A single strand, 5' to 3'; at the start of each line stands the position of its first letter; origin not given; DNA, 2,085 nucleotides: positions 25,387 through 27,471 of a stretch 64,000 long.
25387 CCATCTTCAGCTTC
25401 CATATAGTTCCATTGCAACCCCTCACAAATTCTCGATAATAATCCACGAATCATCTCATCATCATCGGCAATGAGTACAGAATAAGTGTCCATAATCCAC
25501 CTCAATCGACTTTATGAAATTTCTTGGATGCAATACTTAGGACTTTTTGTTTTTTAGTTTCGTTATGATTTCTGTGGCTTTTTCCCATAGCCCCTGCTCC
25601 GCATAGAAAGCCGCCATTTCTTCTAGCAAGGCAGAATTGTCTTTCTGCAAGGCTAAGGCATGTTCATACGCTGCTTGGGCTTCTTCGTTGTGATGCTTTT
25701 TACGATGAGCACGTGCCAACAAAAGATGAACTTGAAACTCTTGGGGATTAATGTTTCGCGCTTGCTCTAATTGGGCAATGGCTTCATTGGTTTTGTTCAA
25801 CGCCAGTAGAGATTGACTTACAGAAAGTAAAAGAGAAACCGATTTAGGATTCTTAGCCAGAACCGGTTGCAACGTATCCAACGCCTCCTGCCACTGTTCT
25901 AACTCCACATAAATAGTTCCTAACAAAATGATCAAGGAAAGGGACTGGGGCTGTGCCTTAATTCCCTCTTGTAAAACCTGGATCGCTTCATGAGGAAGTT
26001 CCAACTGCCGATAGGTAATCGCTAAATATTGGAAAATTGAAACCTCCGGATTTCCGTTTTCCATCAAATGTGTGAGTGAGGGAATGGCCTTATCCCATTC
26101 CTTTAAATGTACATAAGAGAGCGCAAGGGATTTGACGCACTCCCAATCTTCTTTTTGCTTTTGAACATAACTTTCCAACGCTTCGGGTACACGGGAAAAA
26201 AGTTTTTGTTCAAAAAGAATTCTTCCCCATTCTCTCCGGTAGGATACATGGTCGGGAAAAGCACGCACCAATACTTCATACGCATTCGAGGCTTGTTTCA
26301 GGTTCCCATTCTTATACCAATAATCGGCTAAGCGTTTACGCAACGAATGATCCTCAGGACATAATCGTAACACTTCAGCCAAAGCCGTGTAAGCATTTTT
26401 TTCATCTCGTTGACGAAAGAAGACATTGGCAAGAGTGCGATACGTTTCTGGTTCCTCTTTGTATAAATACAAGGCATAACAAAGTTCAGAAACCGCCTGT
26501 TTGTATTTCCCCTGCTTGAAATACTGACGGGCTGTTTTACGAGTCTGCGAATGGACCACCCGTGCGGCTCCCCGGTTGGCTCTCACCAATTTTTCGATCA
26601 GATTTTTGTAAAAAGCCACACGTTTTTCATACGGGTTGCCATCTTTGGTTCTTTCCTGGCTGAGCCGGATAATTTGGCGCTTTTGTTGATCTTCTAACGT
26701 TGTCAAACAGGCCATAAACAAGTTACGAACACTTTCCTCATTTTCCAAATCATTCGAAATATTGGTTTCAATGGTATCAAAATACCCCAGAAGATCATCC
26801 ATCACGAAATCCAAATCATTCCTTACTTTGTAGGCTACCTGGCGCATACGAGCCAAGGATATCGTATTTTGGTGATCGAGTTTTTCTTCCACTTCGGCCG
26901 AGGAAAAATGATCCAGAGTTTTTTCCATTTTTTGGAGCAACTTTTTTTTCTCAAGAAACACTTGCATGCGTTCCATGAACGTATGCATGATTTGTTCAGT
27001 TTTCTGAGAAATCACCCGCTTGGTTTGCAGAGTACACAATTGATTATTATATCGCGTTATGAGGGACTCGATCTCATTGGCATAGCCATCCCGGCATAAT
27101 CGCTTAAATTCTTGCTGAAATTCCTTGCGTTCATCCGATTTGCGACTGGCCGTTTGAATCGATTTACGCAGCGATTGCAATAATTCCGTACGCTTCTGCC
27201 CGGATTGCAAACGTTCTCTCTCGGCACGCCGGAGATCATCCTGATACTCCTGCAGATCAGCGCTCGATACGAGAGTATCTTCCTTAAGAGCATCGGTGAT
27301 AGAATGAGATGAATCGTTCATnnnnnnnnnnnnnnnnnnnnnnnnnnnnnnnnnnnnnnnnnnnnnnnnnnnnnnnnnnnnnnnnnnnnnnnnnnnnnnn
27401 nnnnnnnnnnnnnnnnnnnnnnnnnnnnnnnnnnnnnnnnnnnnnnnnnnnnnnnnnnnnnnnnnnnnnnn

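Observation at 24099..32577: Five-gene signalling operon: hybrid HK, coiled-coil protein, DUF342/FapA-like solenoid, TPR protein and a kinase-less REC-PAS-DHp protein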

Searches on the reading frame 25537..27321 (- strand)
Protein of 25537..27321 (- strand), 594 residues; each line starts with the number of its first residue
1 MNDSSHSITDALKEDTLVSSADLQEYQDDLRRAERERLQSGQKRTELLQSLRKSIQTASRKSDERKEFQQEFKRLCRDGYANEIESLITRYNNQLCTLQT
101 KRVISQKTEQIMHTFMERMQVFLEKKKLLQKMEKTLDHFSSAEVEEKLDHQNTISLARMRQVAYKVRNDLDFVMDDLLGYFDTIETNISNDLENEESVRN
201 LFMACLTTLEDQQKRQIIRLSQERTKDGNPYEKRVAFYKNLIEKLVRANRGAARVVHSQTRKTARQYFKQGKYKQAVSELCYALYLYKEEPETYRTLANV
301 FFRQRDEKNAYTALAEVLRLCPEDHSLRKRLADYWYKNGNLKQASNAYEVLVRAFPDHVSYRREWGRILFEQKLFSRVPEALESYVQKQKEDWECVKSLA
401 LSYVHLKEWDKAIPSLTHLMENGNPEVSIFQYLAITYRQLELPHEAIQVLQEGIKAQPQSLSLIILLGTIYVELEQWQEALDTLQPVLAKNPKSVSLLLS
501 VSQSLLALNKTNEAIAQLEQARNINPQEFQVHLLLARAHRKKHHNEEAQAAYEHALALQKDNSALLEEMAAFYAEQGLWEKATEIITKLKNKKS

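Call 4: search_protein_families(library=pfam, proteins=[window:25537-27321:-], max_evalue=0.01)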
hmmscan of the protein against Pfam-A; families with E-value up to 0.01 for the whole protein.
window:25537-27321:- (594 aa): 21 families
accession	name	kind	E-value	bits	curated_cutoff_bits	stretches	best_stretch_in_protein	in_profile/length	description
PF13428.12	TPR_14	-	1e-24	84.9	23.5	2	291-333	1-43/44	Tetratricopeptide repeat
PF14559.12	TPR_19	-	1.1e-24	87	25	4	443-494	7-58/68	Tetratricopeptide repeat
PF07719.23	TPR_2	-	2.3e-23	80.7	27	1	531-562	3-34/34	Tetratricopeptide repeat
PF13432.12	TPR_16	-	7.9e-21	74.6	32.7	2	466-525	2-61/65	Tetratricopeptide repeat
PF12895.13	ANAPC3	-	4.3e-18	65.8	27.2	2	431-485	27-80/82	Anaphase-promoting complex, cyclosome, subunit 3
PF13371.12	TPR_9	-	4e-14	52.8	35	2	436-494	4-62/73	Tetratricopeptide repeat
PF00515.34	TPR_1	-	2.4e-13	49.7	27.8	0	531-562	3-34/34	Tetratricopeptide repeat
PF13174.12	TPR_6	-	2.9e-13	49.9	26.3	0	467-494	6-33/33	Tetratricopeptide repeat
PF13414.12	TPR_11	-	9.8e-13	48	26.8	1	505-539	4-38/42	TPR repeat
PF13424.12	TPR_12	-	1e-12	48.5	30.1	1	466-524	8-74/77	Tetratricopeptide repeat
PF23914.1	TPR_CcmH_CycH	-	1.2e-12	48.3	42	1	488-591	43-149/158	Cytochrome c-type biogenesis protein H TPR domain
PF13181.12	TPR_8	-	5.6e-11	42.1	25.7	0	530-562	2-34/34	Tetratricopeptide repeat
PF13176.12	TPR_7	-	6.3e-10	38.8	27.9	0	465-492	3-32/36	Tetratricopeptide repeat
PF13431.12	TPR_17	-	3.4e-09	36.7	24.4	0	551-582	1-32/34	Tetratricopeptide repeat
PF14561.12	TPR_20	-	8.1e-08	32.9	25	0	446-492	7-53/90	Tetratricopeptide repeat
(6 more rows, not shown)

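Call 5: search_protein_families(library=ncbifam, proteins=[window:25537-27321:-], max_evalue=0.01)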
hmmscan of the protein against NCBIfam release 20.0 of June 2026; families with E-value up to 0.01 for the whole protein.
window:25537-27321:- (594 aa): 20 families
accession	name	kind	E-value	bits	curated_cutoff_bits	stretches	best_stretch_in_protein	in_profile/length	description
TIGR02917.1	PEP_TPR_lipo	equivalog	2.6e-30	105.1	312.2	2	264-461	438-635/899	XrtA/PEP-CTERM system TPR-repeat protein PrsT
NF040959.1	MamA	equivalog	3.3e-27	95.3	200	2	420-558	64-202/204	magnetosome protein MamA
NF033920.0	C39_PA2778_fam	equivalog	2.6e-14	53.3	150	2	437-526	166-255/255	PA2778 family cysteine peptidase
TIGR02552.1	LcrH_SycD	equivalog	1e-13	51.1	104.8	2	269-329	64-127/136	SycD/LcrH family type III secretion system chaperone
TIGR02521.1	type_IV_pilW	equivalog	1.2e-13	51.2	154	3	297-464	37-209/234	type IV pilus biogenesis/stability protein PilW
NF052415.1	T3SS_chap_SctY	equivalog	1.5e-12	48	70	1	459-557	4-105/106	type III secretion apparatus assembly chaperone SctY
NF008756.0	PRK11788.1-4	equivalog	1.5e-10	40.7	474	1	375-557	123-310/389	lipopolysaccharide assembly protein LapB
TIGR03939.1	PGA_TPR_OMP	equivalog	2.2e-10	39.4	366.65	2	481-592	381-492/800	poly-beta-1,6 N-acetyl-D-glucosamine export porin PgaA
NF052400.1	M48_BAM_BepA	equivalog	5.6e-10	38.6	570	1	387-563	265-443/483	beta-barrel assembly-enhancing protease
NF033758.1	gliding_GltE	equivalog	2.9e-07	29.8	225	1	302-587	97-379/411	adventurous gliding motility TPR repeat lipoprotein GltE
NF008753.0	PRK11788.1-1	equivalog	3.3e-07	29.8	395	1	366-556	114-309/389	lipopolysaccharide assembly protein LapB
NF008757.0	PRK11788.1-5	equivalog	3.9e-07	29.5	363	2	257-461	107-316/388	lipopolysaccharide assembly protein LapB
NF041522.1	TPR_sll0314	equivalog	8.5e-07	28.5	225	2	253-311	14-72/275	Sll0314/Alr1548 family TPR repeat-containing protein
TIGR00540.1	TPR_hemY_coli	hypoth_equivalog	1.5e-06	27.3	142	1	384-494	252-359/385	heme biosynthesis-associated TPR protein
NF008520.0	PRK11447.1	equivalog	3.8e-06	25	858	1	444-591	286-446/1157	cellulose synthase complex outer membrane protein BcsC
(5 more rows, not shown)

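Call 67: search_protein_families(library=padloc, proteins=[window:25537-27321:-], max_evalue=0.001)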
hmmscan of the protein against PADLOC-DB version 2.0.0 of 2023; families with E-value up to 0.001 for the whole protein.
window:25537-27321:- (594 aa): 0 families
